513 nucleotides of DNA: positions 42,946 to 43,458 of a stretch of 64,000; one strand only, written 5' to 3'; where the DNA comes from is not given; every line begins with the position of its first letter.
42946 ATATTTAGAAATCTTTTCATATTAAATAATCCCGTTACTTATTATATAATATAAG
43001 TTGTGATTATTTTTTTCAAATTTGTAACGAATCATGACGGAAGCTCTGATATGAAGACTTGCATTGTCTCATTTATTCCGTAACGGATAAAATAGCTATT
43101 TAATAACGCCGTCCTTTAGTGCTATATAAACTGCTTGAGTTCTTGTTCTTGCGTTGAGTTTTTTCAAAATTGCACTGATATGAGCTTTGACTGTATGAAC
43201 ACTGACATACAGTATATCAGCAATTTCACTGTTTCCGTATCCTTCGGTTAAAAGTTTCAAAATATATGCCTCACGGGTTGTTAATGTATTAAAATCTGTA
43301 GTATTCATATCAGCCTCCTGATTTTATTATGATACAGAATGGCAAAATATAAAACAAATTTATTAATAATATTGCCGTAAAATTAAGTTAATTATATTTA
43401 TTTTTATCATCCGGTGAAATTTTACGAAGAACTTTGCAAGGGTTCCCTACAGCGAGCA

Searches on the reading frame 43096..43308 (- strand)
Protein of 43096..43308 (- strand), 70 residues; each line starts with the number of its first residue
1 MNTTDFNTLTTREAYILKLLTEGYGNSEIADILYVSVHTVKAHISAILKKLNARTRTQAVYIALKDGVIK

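Call 70: search_protein_families(library=pfam, proteins=[window:43096-43308:-], max_evalue=0.00001)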
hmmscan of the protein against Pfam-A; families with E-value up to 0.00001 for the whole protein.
window:43096-43308:- (70 aa): 2 families
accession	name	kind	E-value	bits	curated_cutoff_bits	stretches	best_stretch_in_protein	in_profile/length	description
PF00196.25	GerE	-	2.3e-18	66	23.5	1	8-63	2-57/57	Bacterial regulatory proteins, luxR family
PF08281.18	Sigma70_r4_2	-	7.8e-07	29.1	25.7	1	7-51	9-54/54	Sigma-70, region 4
